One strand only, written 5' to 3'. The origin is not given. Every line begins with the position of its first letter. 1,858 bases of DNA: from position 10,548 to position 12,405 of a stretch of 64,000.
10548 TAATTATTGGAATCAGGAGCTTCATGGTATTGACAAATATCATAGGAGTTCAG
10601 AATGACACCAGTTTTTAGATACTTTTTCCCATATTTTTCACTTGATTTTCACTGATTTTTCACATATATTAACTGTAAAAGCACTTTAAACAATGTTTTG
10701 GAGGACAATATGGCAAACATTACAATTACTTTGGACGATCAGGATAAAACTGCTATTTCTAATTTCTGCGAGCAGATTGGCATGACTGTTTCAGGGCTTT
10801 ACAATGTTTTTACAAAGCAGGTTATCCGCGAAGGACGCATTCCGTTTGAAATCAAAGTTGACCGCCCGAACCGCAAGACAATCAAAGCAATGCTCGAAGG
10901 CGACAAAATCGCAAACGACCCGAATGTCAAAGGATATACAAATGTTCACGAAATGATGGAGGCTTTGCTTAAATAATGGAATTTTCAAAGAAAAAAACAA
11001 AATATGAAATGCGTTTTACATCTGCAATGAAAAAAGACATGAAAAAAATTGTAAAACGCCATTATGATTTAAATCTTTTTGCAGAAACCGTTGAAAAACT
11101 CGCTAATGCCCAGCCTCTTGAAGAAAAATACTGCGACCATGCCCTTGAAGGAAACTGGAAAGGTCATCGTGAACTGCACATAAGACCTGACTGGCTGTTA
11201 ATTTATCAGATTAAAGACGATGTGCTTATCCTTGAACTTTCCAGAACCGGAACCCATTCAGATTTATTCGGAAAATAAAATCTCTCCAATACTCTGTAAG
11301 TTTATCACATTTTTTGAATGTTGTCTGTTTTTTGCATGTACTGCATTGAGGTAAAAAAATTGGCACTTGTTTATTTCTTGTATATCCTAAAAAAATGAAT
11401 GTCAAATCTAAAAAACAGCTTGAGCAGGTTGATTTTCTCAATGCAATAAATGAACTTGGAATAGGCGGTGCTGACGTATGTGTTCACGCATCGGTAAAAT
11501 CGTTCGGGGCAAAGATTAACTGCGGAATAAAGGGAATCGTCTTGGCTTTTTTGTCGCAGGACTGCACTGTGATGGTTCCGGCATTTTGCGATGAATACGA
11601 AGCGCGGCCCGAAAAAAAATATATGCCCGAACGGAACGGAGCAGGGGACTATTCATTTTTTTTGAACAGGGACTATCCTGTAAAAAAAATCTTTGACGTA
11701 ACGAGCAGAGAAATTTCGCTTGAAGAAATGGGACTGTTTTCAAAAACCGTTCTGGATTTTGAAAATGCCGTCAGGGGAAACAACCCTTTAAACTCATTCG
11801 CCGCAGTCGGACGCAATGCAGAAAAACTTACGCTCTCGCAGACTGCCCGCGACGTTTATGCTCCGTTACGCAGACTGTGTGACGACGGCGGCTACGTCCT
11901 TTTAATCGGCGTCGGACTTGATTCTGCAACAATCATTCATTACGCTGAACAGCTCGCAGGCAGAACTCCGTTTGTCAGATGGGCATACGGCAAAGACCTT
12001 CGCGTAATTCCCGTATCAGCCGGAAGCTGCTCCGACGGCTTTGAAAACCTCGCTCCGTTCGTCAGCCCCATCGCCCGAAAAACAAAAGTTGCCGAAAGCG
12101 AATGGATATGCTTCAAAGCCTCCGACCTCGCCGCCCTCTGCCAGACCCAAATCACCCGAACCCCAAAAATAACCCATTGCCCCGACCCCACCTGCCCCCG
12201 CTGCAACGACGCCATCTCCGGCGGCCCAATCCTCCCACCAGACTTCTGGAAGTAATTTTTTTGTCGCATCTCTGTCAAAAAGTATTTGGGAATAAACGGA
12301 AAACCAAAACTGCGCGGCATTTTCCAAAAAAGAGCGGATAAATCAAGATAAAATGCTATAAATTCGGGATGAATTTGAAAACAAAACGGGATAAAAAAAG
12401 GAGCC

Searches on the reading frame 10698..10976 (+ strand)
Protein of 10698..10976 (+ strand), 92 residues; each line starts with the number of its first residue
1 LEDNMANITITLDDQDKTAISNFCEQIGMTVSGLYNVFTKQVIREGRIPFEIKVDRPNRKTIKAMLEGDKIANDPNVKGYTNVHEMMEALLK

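Call 82: search_protein_families(library=pfam, proteins=[window:10698-10976:+], max_evalue=0.01)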
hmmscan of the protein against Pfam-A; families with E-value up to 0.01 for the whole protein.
window:10698-10976:+ (92 aa): 2 families
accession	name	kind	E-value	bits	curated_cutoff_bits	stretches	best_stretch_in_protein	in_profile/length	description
PF04221.18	RelB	-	5.4e-13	49.1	22.4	1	6-70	2-66/82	RelB antitoxin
PF19807.5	DUF6290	-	0.0088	16.7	27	0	5-34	1-30/72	Family of unknown function (DUF6290)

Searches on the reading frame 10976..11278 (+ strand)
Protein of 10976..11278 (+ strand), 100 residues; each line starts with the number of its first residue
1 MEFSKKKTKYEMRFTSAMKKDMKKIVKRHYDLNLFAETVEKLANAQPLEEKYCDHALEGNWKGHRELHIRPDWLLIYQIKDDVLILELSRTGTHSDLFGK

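Call 82: search_protein_families(library=pfam, proteins=[window:10976-11278:+], max_evalue=0.01)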
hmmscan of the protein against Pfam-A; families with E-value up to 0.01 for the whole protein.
window:10976-11278:+ (100 aa): 2 families
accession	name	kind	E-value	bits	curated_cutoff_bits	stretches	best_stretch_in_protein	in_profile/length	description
PF15738.11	YafQ_toxin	-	3.5e-34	117.4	30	1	10-99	1-88/88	Bacterial toxin of type II toxin-antitoxin system, YafQ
PF05016.21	ParE_toxin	-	5.6e-09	36.9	23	1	13-96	2-87/89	ParE toxin of type II toxin-antitoxin system, parDE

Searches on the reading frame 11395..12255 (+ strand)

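Call 82: search_protein_families(library=pfam, proteins=[window:11395-12255:+], max_evalue=0.01)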
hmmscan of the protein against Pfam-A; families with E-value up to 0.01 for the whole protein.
window:11395-12255:+ (286 aa): 1 family
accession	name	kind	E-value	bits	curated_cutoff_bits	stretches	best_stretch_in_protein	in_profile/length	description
PF02522.19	Antibiotic_NAT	-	1.8e-26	93.6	25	1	30-248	2-226/232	Aminoglycoside 3-N-acetyltransferase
